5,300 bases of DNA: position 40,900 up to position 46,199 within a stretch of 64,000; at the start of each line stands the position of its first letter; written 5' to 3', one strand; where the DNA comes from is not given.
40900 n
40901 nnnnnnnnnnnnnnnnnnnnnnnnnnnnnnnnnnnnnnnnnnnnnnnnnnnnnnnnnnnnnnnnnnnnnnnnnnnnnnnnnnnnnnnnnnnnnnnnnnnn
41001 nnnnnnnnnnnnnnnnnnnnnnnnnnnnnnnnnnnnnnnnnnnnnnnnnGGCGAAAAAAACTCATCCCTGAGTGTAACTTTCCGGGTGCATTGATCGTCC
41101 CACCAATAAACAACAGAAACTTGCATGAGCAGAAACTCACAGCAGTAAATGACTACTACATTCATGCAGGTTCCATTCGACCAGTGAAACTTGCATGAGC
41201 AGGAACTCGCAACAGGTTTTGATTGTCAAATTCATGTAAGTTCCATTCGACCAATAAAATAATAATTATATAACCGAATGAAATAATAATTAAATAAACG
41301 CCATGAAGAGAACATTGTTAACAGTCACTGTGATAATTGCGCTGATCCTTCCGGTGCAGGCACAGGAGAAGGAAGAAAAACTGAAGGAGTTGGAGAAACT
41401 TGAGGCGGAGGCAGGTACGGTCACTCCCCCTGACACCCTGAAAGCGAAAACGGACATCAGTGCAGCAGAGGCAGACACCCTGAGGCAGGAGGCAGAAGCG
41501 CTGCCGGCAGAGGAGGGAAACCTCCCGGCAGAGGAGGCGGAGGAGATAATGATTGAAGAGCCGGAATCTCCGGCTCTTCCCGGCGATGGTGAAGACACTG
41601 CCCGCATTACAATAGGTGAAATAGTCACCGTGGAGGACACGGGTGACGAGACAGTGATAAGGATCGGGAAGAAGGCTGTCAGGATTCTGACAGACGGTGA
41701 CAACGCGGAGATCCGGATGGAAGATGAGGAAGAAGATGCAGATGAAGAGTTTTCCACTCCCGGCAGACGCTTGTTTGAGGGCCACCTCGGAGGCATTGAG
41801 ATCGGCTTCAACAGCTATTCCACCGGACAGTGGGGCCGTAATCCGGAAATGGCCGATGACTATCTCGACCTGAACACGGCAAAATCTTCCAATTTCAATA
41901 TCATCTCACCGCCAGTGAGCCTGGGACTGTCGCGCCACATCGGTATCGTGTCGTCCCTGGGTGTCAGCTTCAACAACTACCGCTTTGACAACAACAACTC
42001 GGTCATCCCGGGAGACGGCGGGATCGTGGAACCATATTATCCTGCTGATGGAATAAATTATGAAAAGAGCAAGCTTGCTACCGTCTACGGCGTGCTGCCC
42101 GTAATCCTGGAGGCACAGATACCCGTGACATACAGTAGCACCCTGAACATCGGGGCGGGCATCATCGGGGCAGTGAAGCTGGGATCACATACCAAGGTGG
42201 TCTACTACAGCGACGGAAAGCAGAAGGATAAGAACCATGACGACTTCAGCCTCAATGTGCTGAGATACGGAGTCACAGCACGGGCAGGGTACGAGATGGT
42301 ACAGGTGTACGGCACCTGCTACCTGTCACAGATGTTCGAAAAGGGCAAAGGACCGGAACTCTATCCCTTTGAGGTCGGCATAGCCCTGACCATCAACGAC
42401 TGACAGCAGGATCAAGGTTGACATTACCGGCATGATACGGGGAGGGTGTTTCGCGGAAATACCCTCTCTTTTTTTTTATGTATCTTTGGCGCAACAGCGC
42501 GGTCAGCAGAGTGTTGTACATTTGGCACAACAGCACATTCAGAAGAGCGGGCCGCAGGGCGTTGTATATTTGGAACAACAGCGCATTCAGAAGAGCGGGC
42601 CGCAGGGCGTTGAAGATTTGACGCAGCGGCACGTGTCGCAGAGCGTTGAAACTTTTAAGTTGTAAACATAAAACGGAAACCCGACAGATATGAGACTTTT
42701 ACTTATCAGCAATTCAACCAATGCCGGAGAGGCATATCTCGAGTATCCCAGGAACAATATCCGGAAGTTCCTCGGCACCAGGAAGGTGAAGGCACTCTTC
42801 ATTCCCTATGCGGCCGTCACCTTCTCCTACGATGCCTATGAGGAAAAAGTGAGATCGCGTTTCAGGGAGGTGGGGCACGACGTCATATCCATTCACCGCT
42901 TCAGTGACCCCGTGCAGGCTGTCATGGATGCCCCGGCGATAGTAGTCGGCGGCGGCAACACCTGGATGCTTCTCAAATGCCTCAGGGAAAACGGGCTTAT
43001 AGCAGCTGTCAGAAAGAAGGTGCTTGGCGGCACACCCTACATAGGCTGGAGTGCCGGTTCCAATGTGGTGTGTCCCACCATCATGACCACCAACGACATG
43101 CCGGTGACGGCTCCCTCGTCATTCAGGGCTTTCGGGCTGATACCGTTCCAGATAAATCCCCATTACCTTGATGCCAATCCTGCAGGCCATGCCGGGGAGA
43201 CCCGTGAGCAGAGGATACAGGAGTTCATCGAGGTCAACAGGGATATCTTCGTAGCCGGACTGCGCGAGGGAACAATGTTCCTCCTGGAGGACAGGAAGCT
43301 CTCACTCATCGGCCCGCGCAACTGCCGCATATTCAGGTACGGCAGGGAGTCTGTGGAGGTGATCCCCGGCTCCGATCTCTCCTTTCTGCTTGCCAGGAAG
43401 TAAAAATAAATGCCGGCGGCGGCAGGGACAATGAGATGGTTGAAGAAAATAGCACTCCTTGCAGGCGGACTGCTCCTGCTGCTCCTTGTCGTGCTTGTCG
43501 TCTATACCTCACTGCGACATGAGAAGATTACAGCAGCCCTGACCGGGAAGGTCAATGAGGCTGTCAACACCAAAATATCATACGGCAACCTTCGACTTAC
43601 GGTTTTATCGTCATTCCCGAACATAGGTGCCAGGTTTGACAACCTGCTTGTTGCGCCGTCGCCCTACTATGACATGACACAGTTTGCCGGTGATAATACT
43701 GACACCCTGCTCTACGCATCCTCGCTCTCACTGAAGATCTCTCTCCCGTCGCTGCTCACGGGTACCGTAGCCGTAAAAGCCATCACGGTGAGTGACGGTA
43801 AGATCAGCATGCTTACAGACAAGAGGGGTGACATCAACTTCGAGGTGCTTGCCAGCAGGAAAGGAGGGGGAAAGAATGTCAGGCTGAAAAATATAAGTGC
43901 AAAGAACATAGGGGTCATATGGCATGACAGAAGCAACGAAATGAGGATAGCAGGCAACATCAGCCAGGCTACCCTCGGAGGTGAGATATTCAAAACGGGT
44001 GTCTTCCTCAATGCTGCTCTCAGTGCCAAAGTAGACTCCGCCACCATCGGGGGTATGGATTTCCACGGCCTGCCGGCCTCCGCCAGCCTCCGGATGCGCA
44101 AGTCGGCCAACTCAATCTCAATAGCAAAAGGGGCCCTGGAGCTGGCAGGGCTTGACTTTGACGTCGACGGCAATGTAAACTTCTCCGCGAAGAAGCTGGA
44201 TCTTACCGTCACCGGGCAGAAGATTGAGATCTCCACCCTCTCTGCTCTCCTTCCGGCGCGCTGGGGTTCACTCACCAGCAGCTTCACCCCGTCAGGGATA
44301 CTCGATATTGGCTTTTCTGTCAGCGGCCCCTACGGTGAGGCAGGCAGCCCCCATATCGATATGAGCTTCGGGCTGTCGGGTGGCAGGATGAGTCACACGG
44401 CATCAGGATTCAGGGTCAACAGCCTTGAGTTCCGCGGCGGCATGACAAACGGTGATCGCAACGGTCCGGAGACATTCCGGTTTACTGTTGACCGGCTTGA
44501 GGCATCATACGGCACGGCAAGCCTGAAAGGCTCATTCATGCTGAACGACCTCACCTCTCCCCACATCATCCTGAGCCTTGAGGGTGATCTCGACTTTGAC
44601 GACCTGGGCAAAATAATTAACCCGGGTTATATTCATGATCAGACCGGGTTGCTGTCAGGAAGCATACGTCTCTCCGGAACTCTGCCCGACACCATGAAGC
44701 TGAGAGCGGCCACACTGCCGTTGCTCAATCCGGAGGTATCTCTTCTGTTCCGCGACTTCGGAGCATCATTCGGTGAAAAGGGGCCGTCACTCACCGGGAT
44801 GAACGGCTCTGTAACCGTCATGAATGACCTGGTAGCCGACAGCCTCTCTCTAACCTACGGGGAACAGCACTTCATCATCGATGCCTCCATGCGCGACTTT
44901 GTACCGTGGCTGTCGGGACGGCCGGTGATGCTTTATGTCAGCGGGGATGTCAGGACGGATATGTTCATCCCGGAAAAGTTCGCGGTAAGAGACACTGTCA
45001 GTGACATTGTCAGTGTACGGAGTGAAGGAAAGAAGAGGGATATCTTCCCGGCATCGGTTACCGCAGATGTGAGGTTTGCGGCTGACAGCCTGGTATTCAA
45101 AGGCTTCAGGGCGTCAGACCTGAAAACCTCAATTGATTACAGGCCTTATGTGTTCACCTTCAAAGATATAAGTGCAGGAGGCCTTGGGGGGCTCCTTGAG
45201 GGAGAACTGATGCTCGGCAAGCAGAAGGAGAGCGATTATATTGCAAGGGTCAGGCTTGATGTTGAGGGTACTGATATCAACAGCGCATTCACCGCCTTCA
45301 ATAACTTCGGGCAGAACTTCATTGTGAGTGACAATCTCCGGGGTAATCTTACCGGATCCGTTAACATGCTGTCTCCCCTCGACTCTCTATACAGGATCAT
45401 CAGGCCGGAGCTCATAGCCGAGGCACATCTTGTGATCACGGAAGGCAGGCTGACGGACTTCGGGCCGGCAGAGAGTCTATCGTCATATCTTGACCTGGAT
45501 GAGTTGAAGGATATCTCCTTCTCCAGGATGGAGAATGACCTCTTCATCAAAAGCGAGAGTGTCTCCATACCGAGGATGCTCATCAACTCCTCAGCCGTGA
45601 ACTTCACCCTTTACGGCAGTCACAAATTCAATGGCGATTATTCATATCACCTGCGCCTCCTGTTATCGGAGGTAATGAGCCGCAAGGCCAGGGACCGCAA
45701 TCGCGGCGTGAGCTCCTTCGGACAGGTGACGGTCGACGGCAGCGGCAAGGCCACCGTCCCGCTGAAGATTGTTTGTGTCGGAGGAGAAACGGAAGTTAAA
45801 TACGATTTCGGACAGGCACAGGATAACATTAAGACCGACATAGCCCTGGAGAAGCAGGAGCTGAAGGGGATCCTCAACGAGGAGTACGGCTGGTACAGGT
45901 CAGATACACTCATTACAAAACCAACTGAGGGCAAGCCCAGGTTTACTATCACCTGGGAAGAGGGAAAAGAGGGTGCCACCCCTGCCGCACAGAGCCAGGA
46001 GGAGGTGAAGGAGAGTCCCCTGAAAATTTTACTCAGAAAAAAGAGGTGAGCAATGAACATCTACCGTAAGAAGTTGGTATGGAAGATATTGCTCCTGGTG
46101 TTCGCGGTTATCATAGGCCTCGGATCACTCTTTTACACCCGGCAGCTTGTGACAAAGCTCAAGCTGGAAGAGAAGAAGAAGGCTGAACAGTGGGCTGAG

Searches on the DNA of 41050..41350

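Call 48: search_rna_families(source=window, start=41050, end=41350, threshold=evalue, max_evalue=10)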
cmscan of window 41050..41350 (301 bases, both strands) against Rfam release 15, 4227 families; matches with E-value up to 10: 5.
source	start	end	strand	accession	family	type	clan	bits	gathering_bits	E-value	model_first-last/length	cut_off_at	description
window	41185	41222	+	RF03485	mir-4000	Gene; miRNA;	-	20.3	58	0.1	1-54/54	no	mir-4000 microRNA precursor family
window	41162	41198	-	RF03498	mir-3145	Gene; miRNA;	-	18.2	98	0.54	1-84/84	no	mir-3145 microRNA precursor family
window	41115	41176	+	RF03485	mir-4000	Gene; miRNA;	-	17.7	58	0.5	1-54/54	no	mir-4000 microRNA precursor family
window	41184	41245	-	RF03485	mir-4000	Gene; miRNA;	-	15.7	58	1.8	1-54/54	no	mir-4000 microRNA precursor family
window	41116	41175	-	RF03485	mir-4000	Gene; miRNA;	-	15.5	58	2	1-54/54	no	mir-4000 microRNA precursor family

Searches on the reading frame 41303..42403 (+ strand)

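Call 15: search_protein_families(library=pfam, proteins=[window:41303-42403:+])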
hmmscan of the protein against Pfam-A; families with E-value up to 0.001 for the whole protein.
window:41303-42403:+ (366 aa): 1 family
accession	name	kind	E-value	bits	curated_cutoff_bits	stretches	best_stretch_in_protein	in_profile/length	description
PF13568.12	OMP_b-brl_2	-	3.4e-07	31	27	1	164-331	12-155/175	Outer membrane protein beta-barrel domain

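Call 21: search_protein_families(library=ncbifam, proteins=[window:41303-42403:+])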
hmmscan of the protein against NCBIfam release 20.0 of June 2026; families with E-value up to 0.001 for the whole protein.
window:41303-42403:+ (366 aa): 0 families

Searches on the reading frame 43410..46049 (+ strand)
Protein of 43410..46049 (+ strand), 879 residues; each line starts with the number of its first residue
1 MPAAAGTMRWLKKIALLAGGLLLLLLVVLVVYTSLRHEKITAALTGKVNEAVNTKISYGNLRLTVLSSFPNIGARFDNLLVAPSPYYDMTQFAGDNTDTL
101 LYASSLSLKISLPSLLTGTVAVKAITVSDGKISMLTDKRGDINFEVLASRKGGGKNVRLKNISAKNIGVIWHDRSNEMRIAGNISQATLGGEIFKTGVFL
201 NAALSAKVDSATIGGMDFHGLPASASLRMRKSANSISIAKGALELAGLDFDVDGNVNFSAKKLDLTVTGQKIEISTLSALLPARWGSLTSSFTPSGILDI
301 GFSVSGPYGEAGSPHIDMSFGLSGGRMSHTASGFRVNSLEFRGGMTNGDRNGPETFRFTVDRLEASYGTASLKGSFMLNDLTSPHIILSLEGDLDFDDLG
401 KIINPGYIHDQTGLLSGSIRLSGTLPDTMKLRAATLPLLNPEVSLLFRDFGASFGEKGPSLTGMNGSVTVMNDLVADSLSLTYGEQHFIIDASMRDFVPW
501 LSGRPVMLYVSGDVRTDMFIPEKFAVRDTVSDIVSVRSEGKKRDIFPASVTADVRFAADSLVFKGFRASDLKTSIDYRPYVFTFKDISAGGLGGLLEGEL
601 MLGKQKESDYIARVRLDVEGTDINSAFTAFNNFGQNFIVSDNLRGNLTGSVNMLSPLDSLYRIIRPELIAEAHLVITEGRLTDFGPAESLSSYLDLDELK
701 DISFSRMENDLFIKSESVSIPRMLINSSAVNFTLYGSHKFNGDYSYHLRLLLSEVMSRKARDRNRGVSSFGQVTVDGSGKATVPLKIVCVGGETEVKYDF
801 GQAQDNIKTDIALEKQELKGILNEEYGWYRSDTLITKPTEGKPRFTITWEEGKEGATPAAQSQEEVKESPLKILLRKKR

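Call 15: search_protein_families(library=pfam, proteins=[window:43410-46049:+])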
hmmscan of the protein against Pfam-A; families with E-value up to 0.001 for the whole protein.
window:43410-46049:+ (879 aa): 2 families
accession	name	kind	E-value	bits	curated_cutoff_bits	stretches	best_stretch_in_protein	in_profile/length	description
PF05170.20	AsmA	-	2.4e-05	23.8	29.8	1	8-210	1-210/607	AsmA family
PF05359.17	DUF748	-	5.7e-05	21.8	50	1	87-267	272-405/1037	Domain of Unknown Function (DUF748)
